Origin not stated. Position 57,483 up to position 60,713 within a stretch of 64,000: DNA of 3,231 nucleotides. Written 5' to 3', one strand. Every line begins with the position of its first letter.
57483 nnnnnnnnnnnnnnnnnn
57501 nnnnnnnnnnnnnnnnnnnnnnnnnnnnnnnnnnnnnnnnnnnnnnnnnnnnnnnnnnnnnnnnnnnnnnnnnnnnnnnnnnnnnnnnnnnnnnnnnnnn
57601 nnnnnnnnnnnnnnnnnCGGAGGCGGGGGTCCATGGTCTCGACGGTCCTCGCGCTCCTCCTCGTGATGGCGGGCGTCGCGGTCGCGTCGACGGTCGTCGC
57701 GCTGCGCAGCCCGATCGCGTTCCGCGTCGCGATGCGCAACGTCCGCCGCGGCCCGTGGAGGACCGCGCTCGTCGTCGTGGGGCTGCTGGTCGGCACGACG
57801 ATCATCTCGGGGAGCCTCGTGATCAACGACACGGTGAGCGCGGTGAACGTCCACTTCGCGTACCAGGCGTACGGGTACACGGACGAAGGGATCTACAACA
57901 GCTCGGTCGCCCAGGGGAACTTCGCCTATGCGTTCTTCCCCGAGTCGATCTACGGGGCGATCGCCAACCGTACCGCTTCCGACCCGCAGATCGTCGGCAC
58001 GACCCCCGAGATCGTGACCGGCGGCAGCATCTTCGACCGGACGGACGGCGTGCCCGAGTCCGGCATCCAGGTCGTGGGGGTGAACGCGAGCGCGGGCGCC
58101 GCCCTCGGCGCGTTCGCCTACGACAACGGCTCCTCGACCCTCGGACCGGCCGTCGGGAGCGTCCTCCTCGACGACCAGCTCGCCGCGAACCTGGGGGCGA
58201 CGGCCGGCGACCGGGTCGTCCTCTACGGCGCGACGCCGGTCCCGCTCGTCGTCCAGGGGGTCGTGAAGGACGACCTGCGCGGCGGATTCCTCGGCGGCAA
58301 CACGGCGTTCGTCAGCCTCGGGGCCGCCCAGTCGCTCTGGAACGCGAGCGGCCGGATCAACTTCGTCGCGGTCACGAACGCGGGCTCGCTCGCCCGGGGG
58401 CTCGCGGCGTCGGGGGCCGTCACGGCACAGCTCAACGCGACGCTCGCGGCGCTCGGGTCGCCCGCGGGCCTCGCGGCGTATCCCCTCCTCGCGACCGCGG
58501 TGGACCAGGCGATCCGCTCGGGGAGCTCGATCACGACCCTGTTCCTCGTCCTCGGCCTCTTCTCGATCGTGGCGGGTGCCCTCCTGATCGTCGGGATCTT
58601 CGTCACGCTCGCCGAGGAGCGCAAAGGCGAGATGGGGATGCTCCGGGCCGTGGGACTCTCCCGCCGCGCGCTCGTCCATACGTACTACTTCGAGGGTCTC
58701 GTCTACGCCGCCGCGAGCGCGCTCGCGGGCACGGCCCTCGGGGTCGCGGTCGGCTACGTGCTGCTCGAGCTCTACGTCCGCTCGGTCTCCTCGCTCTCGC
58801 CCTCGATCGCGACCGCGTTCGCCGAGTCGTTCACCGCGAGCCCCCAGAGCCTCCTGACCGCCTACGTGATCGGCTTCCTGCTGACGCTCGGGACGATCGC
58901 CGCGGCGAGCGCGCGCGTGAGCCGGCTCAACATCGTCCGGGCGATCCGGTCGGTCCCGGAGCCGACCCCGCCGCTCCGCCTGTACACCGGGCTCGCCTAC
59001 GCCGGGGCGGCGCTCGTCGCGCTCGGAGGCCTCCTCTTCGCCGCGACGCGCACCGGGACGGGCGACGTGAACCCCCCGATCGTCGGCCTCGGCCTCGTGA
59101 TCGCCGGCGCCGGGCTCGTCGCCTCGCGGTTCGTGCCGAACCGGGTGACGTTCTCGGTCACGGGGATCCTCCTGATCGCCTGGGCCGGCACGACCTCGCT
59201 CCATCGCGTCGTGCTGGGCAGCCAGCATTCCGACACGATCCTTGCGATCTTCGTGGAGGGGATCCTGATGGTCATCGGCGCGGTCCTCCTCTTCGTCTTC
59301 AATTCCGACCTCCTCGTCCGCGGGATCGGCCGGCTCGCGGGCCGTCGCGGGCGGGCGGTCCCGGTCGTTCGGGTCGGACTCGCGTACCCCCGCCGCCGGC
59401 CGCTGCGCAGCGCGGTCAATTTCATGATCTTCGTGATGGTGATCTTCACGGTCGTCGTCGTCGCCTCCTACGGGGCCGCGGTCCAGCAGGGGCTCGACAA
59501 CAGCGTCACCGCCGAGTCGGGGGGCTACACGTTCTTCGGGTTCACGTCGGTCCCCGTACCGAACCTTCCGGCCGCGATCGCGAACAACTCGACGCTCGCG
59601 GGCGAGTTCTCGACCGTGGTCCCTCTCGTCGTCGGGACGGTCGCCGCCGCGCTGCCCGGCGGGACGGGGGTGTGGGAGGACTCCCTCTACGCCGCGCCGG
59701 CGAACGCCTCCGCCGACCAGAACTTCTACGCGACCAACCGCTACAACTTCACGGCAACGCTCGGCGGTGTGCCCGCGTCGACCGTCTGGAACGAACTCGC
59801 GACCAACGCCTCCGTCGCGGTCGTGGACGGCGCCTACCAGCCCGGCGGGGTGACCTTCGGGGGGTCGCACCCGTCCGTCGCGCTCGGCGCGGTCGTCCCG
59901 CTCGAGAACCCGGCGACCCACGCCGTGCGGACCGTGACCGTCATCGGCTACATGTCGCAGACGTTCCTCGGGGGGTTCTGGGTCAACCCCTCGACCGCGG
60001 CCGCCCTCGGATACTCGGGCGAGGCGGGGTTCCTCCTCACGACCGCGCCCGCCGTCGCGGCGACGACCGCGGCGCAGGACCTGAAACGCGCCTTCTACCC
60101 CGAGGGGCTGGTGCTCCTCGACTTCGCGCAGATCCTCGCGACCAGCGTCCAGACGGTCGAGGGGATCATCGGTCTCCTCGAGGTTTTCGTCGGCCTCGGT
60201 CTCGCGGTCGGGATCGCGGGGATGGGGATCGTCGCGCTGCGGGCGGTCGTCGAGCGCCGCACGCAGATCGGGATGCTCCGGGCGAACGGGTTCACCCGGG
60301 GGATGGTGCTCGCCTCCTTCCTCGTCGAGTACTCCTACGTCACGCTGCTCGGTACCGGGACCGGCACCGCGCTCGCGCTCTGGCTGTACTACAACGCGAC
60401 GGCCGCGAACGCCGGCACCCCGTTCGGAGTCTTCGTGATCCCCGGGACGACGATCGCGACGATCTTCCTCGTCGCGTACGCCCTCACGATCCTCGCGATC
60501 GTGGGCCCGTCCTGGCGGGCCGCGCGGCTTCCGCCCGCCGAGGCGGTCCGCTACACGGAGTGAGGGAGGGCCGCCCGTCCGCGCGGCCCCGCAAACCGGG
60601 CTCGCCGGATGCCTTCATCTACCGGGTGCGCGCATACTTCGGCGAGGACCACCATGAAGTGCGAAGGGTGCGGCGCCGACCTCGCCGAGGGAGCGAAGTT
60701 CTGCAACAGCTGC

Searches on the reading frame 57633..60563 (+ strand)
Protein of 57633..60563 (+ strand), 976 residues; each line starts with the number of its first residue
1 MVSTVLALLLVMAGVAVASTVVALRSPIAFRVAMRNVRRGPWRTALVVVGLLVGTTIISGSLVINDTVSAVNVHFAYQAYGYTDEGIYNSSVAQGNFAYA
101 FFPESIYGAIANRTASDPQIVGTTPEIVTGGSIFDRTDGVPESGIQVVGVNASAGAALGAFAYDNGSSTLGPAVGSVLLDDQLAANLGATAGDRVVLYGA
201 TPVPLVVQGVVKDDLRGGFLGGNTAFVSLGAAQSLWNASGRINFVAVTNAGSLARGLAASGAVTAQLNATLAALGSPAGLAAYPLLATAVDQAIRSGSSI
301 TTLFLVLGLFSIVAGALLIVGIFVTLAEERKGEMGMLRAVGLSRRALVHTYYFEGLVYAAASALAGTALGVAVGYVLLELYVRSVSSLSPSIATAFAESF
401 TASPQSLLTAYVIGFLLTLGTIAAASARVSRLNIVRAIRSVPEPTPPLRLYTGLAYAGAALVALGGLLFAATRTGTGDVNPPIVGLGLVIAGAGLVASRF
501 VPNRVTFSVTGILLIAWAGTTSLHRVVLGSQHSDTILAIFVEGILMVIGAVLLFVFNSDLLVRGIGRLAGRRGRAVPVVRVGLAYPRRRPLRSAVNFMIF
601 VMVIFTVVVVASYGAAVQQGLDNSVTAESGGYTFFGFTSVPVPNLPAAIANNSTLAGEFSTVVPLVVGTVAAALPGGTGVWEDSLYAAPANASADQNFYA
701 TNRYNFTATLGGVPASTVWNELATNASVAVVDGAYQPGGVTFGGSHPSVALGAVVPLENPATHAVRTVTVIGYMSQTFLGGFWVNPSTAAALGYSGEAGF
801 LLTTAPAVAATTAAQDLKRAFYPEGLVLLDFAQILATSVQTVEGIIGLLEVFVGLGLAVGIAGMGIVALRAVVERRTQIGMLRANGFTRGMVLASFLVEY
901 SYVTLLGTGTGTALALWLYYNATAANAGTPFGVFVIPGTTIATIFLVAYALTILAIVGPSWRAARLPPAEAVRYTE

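Call 3: search_protein_families(library=pfam, proteins=[window:57633-60563:+], max_evalue=0.01)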
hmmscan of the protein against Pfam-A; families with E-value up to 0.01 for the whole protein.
window:57633-60563:+ (976 aa): 1 family
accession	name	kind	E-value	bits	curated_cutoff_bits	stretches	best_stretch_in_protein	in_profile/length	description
PF02687.27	FtsX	-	4.2e-24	85.3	25.5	2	306-434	2-120/120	FtsX-like permease C-terminal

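Call 25: search_protein_families(library=ncbifam, proteins=[window:57633-60563:+], max_evalue=0.001)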
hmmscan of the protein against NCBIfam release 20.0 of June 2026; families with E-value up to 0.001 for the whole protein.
window:57633-60563:+ (976 aa): 4 families
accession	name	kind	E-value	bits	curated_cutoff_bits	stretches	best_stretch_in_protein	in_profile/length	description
TIGR02212.1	lolCE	equivalog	6.4e-15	55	362.45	2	852-974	270-410/411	lipoprotein-releasing ABC transporter permease subunit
NF008076.0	PRK10814.1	exception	2.4e-11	43.3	473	1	845-974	266-398/399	lipoprotein-releasing ABC transporter permease subunit LolC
TIGR03434.1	ADOP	subfamily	1.6e-06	26.6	622.3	1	831-974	663-802/803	ADOP family duplicated permease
NF007826.0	PRK10535.1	equivalog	0.00018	19.9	966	1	833-972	509-645/648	macrolide ABC transporter ATP-binding protein/permease MacB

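Call 26: search_solved_structures(query=window:57633-60563:+, max_evalue=0.01)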
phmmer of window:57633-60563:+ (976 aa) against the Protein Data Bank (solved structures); distinct sequences matched with E-value up to 0.01: 8.
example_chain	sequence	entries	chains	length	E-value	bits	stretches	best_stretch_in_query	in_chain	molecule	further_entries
7arh_C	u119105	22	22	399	3.2e-08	35.6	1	845-974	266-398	Lipoprotein-releasing ABC transporter permease subunit LolC | Lipo-releasing system transmembrane protein lolC | Lipoprotein-releasing system transmembrane prot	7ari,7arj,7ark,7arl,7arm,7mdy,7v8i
5xu1_M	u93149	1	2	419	1.2e-07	33.6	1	830-974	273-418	ABC transporter permeae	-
7mdx_A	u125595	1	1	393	9.5e-06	27.4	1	845-970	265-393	Lipoprotein-releasing system transmembrane protein LolC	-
9w37_A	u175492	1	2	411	0.00045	21.8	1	835-974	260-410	LolF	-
9w35_A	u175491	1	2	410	0.00069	21.2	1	835-974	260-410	LolF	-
5nik_J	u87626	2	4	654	0.00088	20.9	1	840-972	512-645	Macrolide export ATP-binding/permease protein MacB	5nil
9ugg_E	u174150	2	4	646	0.0034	18.9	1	297-472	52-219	Lantibiotic ABC transporter permease PsdB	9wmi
5gko_A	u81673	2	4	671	0.0036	18.9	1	836-971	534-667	Macrolide export ATP-binding/permease protein MacB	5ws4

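Call 37: find_homologous_proteins(query=window:57633-60563:+, max_evalue=1e-10)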
Query window:57633-60563:+ (976 aa): 620 proteins with E <= 1e-10 among 8000 candidates; the best 120 are listed.
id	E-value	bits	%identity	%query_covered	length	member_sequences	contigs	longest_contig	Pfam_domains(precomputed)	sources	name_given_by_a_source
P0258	0.0e+0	1904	94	98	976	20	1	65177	PF02687.28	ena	-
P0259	0.0e+0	1374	69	97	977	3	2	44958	PF02687.28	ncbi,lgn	ncbi:MAG: FtsX-like permease family protein [Thermoplasmata archaeon]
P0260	0.0e+0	1357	68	98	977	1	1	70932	PF02687.28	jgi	jgi:putative ABC transport system permease protein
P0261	0.0e+0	1319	65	98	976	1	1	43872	PF02687.28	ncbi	-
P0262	0.0e+0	1318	66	98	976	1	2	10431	PF02687.28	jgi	jgi:putative ABC transport system permease protein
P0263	0.0e+0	1312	66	98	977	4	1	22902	PF02687.28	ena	-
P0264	0.0e+0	1311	66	98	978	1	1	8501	PF02687.28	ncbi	-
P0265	0.0e+0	1309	66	98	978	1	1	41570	PF02687.28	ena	-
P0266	0.0e+0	1299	66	98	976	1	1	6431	PF02687.28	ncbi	-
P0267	0.0e+0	1292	65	98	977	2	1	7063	PF02687.28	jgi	-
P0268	0.0e+0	1290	65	99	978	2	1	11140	PF02687.28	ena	-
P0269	0.0e+0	1288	65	98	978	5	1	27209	PF02687.28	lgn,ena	-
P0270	0.0e+0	1288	66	97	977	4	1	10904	PF02687.28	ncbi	-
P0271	0.0e+0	1284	65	98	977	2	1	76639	PF02687.28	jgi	jgi:putative ABC transport system permease protein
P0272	0.0e+0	1284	65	98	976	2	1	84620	PF02687.28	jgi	jgi:putative ABC transport system permease protein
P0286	0.0e+0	1056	55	100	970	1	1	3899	PF02687.28,PF12704.15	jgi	jgi:putative ABC transport system permease protein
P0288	0.0e+0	1048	55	100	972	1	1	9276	PF02687.28,PF12704.15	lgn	-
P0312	1.1e-290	985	53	98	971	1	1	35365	PF02687.28,PF12704.15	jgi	jgi:putative ABC transport system permease protein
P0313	3.9e-288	977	53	98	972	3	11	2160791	PF02687.28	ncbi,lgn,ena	-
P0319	3.9e-286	970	52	98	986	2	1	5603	PF02687.28,PF12704.15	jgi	jgi:putative ABC transport system permease protein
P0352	1.2e-279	949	50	100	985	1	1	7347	PF02687.28,PF12704.15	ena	-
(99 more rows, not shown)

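Call 39: find_encoding_contigs(protein=P0259, flank=6000, max_places=1)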
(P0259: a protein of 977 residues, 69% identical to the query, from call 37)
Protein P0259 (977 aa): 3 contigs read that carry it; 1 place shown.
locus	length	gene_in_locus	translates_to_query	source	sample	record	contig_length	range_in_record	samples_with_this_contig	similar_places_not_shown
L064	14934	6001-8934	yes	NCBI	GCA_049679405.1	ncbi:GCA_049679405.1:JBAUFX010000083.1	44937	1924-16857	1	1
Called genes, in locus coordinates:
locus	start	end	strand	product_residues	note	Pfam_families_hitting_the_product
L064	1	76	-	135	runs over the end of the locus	-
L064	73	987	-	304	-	PF13559:DUF4129 (weak)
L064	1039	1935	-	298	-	PF00583:Acetyltransf_1 (faint)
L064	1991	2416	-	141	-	PF11433:DUF3198 (weak)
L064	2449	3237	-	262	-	-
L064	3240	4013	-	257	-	PF08704:GCD14, PF01135:PCMT (weak), PF13847:Methyltransf_31, PF08242:Methyltransf_12 (weak), PF13649:Methyltransf_25 (weak)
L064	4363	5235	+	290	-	PF00561:Abhydrolase_1, PF12146:Hydrolase_4, PF12697:Abhydrolase_6, PF00975:Thioesterase (faint), PF03096:Ndr (faint)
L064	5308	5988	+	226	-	PF02463:SMC_N (faint), PF00005:ABC_tran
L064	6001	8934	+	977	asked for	PF02687:FtsX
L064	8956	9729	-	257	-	PF00583:Acetyltransf_1 (weak)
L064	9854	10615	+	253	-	PF13489:Methyltransf_23, PF08241:Methyltransf_11, PF08242:Methyltransf_12, PF13649:Methyltransf_25, PF13847:Methyltransf_31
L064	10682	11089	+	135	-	PF07366:SnoaL, PF13474:SnoaL_3 (faint), PF12680:SnoaL_2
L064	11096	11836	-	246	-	PF00069:Pkinase (weak), PF01636:APH (faint), PF01163:RIO1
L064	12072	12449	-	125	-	-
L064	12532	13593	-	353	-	PF00520:Ion_trans, PF07885:Ion_trans_2, PF02254:TrkA_N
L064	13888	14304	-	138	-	PF00903:Glyoxalase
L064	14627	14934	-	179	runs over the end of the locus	PF02627:CMD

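Call 40: find_encoding_contigs(protein=P0260, flank=6000, max_places=1)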
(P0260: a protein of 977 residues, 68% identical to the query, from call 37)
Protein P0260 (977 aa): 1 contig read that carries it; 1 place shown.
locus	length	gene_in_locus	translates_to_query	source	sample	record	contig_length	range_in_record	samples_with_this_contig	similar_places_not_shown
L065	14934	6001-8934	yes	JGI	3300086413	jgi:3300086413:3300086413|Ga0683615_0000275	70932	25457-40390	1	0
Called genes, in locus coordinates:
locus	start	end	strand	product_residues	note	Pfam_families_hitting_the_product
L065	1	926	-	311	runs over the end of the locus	PF13559:DUF4129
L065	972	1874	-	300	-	-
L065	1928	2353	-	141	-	PF11433:DUF3198 (weak)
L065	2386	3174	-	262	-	-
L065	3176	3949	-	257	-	PF01135:PCMT, PF08704:GCD14, PF13847:Methyltransf_31, PF13649:Methyltransf_25 (weak)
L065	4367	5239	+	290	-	PF00561:Abhydrolase_1, PF12146:Hydrolase_4, PF12697:Abhydrolase_6, PF03096:Ndr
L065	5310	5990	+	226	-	PF00005:ABC_tran, PF13304:AAA_21 (faint)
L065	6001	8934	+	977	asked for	PF02687:FtsX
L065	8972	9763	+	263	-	PF01209:Ubie_methyltran (weak), PF13489:Methyltransf_23, PF13847:Methyltransf_31, PF08241:Methyltransf_11, PF08242:Methyltransf_12, PF13649:Methyltransf_25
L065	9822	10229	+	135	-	PF07366:SnoaL, PF12680:SnoaL_2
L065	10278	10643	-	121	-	-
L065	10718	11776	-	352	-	PF00520:Ion_trans, PF07885:Ion_trans_2, PF02254:TrkA_N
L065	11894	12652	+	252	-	PF00583:Acetyltransf_1 (weak)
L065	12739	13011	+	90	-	PF01192:RNA_pol_Rpb6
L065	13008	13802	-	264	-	PF01048:PNP_UDP_1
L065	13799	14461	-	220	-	-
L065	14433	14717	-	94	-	PF04010:DUF357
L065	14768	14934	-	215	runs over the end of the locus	PF00923:TAL_FSA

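Call 41: find_encoding_contigs(protein=P0313, flank=6000, max_places=1)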
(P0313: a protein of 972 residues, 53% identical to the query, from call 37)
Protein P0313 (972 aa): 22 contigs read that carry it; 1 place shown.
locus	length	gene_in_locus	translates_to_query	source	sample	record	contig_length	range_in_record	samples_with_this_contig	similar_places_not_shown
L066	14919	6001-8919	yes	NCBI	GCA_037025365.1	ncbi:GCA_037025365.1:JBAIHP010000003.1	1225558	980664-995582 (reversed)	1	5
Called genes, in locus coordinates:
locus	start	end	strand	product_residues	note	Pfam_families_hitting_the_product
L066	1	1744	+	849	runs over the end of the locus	PF03104:DNA_pol_B_exo1, PF00136:DNA_pol_B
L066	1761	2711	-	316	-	PF00892:EamA (weak)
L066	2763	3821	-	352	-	PF00586:AIRS, PF02769:AIRS_C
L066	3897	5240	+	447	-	PF01979:Amidohydro_1 (faint), PF12890:DHOase (weak)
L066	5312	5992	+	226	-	PF00005:ABC_tran, PF02463:SMC_N (faint)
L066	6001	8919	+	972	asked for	PF02687:FtsX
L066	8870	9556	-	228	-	PF09335:VTT_dom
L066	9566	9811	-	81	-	-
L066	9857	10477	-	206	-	-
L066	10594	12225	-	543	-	PF01943:Polysacc_synt, PF13440:Polysacc_synt_3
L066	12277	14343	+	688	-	-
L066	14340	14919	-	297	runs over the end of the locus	PF02775:TPP_enzyme_C, PF12367:PFO_beta_C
